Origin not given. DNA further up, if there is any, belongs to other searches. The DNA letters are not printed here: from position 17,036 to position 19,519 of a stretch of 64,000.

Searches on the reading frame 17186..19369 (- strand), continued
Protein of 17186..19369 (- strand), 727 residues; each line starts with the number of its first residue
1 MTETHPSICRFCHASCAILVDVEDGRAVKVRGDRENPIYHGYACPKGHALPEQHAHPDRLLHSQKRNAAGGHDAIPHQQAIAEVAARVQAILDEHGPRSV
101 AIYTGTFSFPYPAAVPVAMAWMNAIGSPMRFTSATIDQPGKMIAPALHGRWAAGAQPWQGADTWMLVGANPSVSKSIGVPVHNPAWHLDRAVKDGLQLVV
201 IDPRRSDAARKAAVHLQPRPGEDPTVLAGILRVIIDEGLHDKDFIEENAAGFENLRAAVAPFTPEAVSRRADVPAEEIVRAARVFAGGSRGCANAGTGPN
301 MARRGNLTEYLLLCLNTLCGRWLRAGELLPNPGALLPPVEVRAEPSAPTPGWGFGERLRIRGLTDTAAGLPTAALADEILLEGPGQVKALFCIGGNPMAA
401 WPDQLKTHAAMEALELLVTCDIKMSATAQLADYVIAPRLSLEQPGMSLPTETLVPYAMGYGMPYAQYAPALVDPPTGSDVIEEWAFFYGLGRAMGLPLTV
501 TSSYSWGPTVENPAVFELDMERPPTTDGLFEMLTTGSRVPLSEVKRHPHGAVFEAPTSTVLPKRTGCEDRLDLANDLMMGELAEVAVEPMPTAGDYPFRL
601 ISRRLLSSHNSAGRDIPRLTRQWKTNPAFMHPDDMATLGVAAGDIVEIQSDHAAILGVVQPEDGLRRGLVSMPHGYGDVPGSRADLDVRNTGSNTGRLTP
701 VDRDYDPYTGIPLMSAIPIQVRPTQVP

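Call 31: search_solved_structures(query=A1, max_evalue=1e-10, show_alignments=5)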
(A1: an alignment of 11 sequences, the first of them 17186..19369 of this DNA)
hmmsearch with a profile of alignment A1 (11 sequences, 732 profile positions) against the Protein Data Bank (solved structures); distinct sequences matched with E-value up to 1e-10: 51.
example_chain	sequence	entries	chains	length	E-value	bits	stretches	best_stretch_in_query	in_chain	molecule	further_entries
7qv7_S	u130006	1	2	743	4.4e-49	170.5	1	7-446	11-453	Hydrogen dependent carbon dioxide reductase subunit FdhF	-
2e7z_A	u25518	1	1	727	3.1e-48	167.7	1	6-339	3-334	Acetylene hydratase Ahy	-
9t1s_L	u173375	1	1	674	2e-46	161.7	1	6-438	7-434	formate dehydrogenase (coenzyme F420)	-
1aa6_A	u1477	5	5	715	4e-44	154.1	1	6-441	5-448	FORMATE DEHYDROGENASE H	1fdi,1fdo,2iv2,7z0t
7bkb_D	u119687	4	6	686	1.1e-42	149.4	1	6-438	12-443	Formate dehydrogenase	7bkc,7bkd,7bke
7vw6_A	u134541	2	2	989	4.5e-42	147.3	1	6-445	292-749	Formate dehydrogenase | Tungsten-containing formate dehydrogenase alpha subunit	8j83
7e5z_A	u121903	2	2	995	4.6e-42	147.3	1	6-445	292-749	Formate dehydrogenase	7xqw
2vpw_A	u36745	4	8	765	9e-41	143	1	6-422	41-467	THIOSULFATE REDUCTASE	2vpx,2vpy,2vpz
2jio_A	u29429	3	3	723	5.4e-40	140.5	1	6-446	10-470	PERIPLASMIC NITRATE REDUCTASE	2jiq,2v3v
2jim_A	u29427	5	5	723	1.2e-39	139.4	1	6-446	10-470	PERIPLASMIC NITRATE REDUCTASE | PROTEIN (PERIPLASMIC NITRATE REDUCTASE)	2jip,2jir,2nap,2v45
9vap_A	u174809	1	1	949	3.4e-37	131.2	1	2-307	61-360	Formate dehydrogenase molybdopterin-binding subunit FdhA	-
9wxb_B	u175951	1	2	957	3.1e-33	118.1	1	7-447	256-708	Formate dehydrogenase alpha subunit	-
6tg9_A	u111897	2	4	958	1e-32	116.4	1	7-447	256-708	Formate dehydrogenase subunit alpha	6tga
1e18_A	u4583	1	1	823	1.3e-31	112.8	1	67-321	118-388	DMSO REDUCTASE.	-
3ml1_A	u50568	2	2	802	1.4e-31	112.7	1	7-250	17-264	Periplasmic nitrate reductase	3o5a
4ydd_A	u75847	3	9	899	9.2e-19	70.3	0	12-250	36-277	DMSO reductase family type II enzyme, molybdopterin subunit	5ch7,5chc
2ivf_A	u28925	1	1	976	6.3e-11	44.4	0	42-249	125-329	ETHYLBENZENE DEHYDROGENASE ALPHA-SUBUNIT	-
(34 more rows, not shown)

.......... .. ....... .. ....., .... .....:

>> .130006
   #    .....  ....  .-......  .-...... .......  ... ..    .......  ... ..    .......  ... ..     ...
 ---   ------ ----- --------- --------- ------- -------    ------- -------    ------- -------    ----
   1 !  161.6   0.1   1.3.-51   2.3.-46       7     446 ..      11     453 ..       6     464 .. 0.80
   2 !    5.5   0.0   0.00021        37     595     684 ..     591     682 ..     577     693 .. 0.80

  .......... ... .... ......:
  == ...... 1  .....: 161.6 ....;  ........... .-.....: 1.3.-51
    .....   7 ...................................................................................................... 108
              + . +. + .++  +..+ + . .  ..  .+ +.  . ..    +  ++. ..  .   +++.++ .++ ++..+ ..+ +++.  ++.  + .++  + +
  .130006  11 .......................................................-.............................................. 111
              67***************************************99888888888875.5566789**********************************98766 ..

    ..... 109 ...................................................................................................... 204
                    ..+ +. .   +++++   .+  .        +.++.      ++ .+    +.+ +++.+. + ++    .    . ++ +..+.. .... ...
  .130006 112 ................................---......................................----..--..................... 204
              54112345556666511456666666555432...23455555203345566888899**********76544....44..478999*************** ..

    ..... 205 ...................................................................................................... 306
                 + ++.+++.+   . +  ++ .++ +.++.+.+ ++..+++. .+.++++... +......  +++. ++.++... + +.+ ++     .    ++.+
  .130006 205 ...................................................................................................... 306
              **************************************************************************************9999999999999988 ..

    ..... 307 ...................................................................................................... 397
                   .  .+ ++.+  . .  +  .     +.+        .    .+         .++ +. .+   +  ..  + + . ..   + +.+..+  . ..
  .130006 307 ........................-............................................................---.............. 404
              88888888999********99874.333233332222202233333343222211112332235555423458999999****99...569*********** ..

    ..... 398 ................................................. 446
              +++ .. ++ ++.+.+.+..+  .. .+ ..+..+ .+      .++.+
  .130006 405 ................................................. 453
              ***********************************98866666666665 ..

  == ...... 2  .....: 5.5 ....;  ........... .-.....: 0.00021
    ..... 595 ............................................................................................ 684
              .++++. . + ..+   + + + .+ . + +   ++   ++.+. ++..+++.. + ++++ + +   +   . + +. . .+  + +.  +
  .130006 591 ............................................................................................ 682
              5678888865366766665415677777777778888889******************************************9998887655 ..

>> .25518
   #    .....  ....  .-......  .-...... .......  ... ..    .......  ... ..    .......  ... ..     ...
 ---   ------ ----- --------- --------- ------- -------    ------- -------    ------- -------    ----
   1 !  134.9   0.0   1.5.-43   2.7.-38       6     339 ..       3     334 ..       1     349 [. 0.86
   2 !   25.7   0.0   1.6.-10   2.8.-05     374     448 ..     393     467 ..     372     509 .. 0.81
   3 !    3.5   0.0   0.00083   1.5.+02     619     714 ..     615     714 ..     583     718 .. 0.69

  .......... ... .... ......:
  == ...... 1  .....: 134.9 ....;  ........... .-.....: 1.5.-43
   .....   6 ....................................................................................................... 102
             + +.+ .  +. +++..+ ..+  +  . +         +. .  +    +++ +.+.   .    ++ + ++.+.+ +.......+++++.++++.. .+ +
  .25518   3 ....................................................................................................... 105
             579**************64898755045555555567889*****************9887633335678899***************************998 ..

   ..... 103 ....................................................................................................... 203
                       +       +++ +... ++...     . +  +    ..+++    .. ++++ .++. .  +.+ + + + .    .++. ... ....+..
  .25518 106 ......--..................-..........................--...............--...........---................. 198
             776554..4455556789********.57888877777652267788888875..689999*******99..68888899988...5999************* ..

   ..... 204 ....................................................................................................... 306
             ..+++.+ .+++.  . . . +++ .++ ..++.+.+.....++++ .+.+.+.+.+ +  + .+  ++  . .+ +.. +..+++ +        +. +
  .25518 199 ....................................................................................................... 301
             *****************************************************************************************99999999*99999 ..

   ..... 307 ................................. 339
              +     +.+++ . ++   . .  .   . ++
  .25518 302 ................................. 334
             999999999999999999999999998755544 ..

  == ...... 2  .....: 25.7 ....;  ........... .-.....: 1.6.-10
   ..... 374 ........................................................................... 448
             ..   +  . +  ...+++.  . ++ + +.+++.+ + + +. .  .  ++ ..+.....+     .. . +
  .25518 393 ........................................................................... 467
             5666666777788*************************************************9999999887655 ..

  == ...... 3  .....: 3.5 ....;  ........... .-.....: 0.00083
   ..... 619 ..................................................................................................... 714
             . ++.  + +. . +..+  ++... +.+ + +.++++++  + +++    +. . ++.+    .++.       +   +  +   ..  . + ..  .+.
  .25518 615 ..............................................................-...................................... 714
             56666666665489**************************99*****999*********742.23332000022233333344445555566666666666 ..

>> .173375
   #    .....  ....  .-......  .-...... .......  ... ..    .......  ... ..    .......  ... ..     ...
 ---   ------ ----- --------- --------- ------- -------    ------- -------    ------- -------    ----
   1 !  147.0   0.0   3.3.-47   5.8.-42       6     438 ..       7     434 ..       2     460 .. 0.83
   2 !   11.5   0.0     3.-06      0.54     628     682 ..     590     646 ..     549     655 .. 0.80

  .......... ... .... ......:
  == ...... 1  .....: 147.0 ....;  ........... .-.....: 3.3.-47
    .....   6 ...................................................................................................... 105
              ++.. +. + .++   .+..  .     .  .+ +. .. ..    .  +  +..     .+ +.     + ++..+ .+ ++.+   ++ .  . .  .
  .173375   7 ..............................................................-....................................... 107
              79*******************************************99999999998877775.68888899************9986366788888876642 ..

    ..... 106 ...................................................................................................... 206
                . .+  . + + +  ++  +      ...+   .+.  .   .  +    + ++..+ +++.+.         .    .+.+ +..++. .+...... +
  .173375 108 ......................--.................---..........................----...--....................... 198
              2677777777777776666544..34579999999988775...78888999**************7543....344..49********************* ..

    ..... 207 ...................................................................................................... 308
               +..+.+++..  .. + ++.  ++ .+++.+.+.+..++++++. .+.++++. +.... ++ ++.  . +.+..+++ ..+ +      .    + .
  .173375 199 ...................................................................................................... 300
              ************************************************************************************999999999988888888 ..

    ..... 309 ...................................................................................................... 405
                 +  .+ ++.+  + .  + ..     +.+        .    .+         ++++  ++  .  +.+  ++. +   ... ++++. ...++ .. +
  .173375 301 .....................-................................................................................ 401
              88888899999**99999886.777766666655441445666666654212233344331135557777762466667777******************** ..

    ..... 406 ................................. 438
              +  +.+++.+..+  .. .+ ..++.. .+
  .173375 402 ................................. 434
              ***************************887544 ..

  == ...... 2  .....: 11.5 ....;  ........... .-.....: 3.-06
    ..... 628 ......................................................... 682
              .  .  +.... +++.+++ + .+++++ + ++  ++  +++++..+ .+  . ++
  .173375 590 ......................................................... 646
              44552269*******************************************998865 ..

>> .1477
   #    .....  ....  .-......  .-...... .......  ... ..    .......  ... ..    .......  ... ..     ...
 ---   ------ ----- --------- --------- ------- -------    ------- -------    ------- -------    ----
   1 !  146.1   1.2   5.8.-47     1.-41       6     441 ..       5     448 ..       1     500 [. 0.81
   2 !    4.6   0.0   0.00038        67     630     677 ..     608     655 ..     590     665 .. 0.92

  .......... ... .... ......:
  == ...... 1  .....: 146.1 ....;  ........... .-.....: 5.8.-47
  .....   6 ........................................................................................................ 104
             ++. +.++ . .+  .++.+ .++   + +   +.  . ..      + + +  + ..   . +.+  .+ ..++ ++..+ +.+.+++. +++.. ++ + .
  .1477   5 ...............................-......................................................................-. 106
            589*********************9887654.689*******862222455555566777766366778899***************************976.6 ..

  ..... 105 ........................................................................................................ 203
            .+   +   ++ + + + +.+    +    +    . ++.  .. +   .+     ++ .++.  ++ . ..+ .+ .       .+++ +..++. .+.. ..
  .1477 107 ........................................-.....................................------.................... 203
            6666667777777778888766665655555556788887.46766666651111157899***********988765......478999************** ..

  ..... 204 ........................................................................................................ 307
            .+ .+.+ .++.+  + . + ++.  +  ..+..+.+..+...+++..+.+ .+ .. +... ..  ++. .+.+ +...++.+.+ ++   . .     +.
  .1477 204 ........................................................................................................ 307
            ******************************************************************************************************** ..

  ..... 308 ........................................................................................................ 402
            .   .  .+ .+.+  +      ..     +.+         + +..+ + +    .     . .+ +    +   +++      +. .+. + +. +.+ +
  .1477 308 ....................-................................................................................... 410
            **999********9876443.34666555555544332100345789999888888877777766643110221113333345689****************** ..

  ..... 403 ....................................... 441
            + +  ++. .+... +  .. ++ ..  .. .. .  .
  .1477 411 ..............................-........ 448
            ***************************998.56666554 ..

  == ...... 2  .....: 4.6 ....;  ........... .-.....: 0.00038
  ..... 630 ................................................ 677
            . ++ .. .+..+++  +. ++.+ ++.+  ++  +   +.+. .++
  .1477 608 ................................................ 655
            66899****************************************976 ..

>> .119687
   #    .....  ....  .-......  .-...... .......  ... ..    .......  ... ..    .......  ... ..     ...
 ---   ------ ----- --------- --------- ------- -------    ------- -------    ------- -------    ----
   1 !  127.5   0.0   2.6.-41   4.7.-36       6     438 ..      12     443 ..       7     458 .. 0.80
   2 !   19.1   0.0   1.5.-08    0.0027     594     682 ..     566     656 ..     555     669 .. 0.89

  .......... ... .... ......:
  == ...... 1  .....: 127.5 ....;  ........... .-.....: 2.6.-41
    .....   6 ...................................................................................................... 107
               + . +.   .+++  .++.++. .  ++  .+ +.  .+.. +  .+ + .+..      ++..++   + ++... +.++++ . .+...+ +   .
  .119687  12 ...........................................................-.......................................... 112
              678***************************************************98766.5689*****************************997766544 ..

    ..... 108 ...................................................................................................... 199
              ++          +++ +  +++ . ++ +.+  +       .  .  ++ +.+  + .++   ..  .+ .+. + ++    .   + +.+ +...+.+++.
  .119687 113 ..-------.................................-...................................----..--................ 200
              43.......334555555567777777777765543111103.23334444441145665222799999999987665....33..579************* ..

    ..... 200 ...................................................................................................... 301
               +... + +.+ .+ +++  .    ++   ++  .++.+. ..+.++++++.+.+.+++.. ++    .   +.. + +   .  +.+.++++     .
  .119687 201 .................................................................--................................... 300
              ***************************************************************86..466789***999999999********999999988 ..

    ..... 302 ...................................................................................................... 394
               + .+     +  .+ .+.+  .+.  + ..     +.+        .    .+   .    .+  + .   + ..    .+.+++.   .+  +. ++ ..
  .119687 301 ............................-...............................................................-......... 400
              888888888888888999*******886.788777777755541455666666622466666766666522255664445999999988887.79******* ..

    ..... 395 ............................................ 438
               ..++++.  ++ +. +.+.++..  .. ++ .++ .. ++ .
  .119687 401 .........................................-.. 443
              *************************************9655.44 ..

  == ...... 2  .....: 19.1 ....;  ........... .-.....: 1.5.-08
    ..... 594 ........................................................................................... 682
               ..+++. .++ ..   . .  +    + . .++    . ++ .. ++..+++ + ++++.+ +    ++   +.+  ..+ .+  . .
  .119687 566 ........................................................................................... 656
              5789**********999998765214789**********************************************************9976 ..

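Call 36: find_encoding_contigs(protein=P0010, flank=7000, max_places=2)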
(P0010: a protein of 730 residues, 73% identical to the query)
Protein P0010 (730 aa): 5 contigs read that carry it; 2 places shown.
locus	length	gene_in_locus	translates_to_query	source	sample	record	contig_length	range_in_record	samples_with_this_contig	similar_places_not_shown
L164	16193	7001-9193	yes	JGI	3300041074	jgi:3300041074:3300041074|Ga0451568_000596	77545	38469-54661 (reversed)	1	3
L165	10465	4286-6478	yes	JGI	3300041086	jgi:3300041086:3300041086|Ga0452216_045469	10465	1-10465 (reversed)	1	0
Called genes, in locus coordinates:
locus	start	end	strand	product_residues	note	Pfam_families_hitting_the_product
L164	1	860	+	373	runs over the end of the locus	PF01408:GFO_IDH_MocA, PF02894:GFO_IDH_MocA_C, PF22725:GFO_IDH_MocA_C3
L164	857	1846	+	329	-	PF01636:APH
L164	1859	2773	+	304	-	PF01156:IU_nuc_hydro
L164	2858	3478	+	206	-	PF02798:GST_N, PF13417:GST_N_3, PF13409:GST_N_2, PF14497:GST_C_3 (weak), PF13410:GST_C_2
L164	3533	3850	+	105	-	PF13473:Cupredoxin_1, PF00127:Copper-bind (weak)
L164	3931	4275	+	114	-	-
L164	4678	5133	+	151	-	PF28469:DUF8410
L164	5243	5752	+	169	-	-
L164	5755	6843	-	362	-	PF04305:DUF455, PF11583:AurF, PF11266:Ald_deCOase (weak)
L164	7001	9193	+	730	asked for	PF04879:Molybdop_Fe4S4, PF00384:Molybdopterin, PF01568:Molydop_binding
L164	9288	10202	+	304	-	PF00378:ECH_1, PF16113:ECH_2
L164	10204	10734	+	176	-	PF16105:DUF4823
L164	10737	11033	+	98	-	PF09313:TehB-like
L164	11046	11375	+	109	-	PF04993:TfoX_N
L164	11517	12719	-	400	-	PF02771:Acyl-CoA_dh_N, PF02770:Acyl-CoA_dh_M, PF00441:Acyl-CoA_dh_1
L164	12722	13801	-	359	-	PF02771:Acyl-CoA_dh_N, PF00441:Acyl-CoA_dh_1, PF08028:Acyl-CoA_dh_2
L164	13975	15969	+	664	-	PF12228:DUF3604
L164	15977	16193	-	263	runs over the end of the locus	PF23441:SDR, PF00106:adh_short, PF08659:KR, PF13561:adh_short_C2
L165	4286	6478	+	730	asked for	PF04879:Molybdop_Fe4S4, PF00384:Molybdopterin, PF01568:Molydop_binding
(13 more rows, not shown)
